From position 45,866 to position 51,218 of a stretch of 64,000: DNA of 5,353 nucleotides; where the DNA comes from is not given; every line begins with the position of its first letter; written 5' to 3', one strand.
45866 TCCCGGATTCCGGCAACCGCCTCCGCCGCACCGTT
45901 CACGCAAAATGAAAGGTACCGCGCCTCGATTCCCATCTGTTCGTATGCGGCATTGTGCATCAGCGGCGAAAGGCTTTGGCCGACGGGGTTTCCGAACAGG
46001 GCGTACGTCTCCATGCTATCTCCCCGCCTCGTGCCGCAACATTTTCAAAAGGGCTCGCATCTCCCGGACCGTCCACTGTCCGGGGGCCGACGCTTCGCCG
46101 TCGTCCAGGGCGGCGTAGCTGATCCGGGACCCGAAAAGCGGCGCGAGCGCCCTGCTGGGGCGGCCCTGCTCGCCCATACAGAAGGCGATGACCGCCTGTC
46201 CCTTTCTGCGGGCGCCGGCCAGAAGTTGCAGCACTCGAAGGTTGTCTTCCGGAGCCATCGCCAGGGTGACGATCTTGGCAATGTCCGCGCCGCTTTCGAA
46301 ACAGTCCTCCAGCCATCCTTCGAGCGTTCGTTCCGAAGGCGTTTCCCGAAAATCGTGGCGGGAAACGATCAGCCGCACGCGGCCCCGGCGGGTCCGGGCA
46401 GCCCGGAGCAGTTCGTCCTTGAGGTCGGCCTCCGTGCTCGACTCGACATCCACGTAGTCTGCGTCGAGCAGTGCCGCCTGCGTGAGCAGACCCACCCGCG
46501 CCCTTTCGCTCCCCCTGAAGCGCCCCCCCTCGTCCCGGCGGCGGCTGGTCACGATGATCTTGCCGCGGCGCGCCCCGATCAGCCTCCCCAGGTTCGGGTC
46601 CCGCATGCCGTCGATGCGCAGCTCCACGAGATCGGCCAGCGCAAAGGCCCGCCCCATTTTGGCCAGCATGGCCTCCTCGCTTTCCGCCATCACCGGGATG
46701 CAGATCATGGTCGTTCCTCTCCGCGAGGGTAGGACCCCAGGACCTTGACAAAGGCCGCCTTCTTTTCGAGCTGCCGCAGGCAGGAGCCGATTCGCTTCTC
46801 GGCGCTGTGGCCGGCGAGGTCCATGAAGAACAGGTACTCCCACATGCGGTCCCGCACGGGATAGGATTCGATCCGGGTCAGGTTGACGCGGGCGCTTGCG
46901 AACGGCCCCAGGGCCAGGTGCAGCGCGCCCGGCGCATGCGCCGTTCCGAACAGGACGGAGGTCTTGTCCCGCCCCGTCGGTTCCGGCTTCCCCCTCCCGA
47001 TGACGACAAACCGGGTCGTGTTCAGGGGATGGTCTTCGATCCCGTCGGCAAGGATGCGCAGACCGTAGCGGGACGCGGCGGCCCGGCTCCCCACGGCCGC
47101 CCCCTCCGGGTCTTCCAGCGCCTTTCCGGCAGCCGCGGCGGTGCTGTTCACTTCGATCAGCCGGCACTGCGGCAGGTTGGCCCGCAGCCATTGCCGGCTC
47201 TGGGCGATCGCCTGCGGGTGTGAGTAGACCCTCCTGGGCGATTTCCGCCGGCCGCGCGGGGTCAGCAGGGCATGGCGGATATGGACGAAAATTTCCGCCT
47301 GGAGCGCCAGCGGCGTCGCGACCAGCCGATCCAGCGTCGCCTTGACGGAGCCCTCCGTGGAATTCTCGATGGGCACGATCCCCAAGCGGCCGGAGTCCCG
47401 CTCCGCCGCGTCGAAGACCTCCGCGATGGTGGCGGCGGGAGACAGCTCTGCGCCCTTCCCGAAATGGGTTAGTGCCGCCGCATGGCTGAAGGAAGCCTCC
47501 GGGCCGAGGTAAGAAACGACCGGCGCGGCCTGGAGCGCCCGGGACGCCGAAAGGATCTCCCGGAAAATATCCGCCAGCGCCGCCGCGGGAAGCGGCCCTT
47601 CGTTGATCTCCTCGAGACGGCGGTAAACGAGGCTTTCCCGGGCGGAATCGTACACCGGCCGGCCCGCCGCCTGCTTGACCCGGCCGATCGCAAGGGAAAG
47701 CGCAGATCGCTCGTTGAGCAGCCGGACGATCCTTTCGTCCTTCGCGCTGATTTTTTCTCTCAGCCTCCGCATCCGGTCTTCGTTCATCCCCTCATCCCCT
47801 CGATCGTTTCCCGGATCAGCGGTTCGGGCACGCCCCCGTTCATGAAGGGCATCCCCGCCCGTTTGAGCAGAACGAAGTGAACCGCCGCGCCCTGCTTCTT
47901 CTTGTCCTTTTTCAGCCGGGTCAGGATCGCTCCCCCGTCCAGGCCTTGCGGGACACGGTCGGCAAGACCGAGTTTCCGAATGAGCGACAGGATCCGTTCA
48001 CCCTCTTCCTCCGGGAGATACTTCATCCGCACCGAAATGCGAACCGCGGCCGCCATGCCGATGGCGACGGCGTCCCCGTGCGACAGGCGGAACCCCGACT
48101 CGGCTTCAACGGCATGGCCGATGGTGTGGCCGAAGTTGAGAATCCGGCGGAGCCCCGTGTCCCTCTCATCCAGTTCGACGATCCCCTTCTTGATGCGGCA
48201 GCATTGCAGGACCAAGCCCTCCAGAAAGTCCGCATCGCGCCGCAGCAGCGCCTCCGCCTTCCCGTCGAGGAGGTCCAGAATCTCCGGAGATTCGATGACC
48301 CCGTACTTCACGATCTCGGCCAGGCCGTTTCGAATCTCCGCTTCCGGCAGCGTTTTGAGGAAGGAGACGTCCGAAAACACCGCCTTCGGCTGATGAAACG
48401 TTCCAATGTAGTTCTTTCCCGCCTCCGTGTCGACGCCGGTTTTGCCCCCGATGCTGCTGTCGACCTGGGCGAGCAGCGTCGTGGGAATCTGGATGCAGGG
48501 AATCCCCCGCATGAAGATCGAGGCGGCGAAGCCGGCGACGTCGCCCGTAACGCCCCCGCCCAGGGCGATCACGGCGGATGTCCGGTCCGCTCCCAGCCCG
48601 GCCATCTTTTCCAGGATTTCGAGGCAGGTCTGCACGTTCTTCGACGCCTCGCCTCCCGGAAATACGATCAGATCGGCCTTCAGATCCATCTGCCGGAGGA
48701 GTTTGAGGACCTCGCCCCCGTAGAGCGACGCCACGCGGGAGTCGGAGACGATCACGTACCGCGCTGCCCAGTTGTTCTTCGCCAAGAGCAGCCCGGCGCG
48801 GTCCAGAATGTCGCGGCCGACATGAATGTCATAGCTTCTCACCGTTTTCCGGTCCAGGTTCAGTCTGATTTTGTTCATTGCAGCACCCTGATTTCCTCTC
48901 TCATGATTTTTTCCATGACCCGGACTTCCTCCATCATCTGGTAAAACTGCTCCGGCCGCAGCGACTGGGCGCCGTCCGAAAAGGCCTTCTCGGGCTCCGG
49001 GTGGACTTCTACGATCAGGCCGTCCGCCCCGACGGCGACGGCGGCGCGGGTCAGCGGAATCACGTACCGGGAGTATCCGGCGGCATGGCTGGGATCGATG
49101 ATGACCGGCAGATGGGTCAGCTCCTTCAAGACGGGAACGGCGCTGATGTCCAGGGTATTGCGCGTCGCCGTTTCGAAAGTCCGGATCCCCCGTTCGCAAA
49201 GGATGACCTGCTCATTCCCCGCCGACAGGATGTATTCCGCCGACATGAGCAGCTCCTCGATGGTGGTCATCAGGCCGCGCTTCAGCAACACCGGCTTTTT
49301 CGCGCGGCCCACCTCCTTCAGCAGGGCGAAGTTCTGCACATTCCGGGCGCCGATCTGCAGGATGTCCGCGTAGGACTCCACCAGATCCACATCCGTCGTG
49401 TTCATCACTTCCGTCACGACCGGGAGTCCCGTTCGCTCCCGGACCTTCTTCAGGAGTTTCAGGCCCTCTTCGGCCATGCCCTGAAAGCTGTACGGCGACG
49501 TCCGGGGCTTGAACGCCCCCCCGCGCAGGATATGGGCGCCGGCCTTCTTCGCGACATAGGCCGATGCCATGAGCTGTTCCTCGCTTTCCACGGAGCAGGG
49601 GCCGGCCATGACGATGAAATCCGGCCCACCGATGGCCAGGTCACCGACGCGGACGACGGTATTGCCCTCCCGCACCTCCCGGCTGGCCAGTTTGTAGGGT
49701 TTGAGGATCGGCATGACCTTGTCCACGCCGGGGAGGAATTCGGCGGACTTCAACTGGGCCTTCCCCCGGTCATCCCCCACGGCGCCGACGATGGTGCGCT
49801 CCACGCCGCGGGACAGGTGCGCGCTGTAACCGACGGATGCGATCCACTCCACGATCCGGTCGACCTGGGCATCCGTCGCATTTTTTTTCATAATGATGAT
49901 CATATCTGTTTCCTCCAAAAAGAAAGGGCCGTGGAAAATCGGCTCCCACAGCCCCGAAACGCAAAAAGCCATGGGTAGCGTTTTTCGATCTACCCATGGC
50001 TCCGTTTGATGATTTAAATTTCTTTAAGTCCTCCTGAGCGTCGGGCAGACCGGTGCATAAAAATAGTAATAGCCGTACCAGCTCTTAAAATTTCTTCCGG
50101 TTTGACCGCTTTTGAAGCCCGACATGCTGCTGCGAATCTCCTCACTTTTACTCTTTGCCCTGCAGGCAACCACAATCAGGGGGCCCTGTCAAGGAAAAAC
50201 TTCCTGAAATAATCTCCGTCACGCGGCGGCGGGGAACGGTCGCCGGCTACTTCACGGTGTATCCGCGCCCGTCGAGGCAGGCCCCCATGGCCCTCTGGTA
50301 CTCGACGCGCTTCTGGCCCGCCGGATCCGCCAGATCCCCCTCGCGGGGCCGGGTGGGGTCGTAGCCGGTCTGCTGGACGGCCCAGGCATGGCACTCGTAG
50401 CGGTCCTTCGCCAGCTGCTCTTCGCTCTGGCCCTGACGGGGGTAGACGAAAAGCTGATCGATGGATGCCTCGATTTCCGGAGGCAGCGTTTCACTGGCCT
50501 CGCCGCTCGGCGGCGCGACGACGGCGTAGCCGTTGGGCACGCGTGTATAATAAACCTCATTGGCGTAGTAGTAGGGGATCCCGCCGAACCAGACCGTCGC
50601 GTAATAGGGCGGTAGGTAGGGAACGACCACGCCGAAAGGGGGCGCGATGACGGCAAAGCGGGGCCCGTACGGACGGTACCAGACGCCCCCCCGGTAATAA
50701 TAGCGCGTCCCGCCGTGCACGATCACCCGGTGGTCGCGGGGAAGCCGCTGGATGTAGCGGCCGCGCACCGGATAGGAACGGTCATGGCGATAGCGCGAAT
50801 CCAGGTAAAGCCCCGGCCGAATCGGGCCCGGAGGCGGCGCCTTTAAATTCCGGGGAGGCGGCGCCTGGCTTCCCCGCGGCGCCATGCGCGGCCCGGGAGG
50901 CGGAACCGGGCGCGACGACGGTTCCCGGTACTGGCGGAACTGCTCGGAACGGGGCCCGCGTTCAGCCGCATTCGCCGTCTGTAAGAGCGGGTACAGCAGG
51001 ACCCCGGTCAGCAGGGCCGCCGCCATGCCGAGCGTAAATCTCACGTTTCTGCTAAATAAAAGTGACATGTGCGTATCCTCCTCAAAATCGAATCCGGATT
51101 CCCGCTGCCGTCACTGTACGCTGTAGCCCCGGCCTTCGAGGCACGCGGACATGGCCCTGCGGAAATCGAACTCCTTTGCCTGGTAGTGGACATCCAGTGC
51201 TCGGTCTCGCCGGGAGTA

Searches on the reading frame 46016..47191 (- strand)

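Call 6: search_protein_families(library=pfam, proteins=[window:46016-47191:-])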
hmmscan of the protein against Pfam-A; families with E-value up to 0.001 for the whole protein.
window:46016-47191:- (391 aa): 1 family
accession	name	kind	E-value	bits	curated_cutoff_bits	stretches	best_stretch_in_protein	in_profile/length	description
PF01487.21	DHquinase_I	-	1.4e-52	179.6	22.2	1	164-382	1-230/230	Type I 3-dehydroquinase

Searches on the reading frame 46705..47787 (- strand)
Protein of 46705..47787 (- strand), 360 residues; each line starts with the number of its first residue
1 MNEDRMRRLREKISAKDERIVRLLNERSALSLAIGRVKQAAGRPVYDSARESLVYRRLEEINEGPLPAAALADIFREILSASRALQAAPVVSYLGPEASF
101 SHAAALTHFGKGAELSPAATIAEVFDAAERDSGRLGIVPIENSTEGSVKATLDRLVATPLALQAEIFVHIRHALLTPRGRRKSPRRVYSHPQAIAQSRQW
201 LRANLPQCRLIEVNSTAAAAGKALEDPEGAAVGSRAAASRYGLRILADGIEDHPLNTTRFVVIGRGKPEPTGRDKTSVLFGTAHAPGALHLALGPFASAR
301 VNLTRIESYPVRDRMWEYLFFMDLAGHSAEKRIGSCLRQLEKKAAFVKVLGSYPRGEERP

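Call 6: search_protein_families(library=pfam, proteins=[window:46705-47787:-])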
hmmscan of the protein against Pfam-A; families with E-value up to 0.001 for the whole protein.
window:46705-47787:- (360 aa): 3 families
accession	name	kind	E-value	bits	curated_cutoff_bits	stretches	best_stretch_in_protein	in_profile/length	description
PF00800.23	PDT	-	4.1e-58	196.6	25.2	1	91-266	1-179/181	Prephenate dehydratase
PF01817.26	CM_2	-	1.1e-20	74.1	27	1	9-86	1-79/80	Chorismate mutase type II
PF01842.31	ACT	-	7.2e-06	26.1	27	1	278-341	3-65/66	ACT domain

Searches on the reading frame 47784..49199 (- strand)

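Call 47: search_protein_families(library=pfam, proteins=[window:47784-49199:-])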
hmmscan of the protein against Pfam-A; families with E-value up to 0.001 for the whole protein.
window:47784-49199:- (471 aa): 4 families
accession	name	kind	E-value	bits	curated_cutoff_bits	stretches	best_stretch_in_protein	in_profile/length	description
PF01761.26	DHQ_synthase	-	6.1e-46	155.3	24.2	1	178-290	2-114/115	3-dehydroquinate synthase N-terminal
PF24621.2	DHQS_C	-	2.1e-40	138.5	27.6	1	292-435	1-144/144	3-dehydroquinate synthase C-terminal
PF13685.12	Fe-ADH_2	-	8.8e-10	39.2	28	1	127-284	2-148/149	Iron-containing alcohol dehydrogenase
PF00465.25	Fe-ADH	-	4.6e-06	26.8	31.3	1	125-242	4-131/168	Iron-containing alcohol dehydrogenase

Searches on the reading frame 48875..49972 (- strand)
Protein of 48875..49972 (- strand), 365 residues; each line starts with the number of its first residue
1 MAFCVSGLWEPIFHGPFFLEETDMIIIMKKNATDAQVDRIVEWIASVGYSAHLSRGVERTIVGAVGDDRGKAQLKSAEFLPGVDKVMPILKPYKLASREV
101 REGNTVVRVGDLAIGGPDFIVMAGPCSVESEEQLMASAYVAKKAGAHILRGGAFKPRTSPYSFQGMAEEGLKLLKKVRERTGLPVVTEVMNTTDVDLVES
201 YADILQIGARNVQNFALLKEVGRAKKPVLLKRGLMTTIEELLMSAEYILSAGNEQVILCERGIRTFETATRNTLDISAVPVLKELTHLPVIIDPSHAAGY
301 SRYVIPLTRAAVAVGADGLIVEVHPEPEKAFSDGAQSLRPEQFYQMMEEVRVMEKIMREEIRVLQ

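Call 47: search_protein_families(library=pfam, proteins=[window:48875-49972:-])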
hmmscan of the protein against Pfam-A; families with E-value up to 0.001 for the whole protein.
window:48875-49972:- (365 aa): 3 families
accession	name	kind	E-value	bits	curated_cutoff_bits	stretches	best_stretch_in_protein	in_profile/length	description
PF00793.26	DAHP_synth_1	-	2.6e-83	279.5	25.5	1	111-351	9-265/270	DAHP synthetase I family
PF18152.6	DAHP_snth_FXD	-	9.9e-23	80.2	27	1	24-91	1-67/67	DAHP synthase ferredoxin-like domain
PF03102.20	NeuB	-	4.9e-14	52.8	22.1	1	165-360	52-239/241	NeuB family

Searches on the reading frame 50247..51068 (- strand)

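Call 47: search_protein_families(library=pfam, proteins=[window:50247-51068:-])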
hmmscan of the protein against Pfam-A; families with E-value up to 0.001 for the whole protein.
window:50247-51068:- (273 aa): 1 family
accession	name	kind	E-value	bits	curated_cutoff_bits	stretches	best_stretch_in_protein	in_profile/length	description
PF20125.4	DUF6515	-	5.8e-16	59.3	24.9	1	93-200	38-145/179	Family of unknown function (DUF6515)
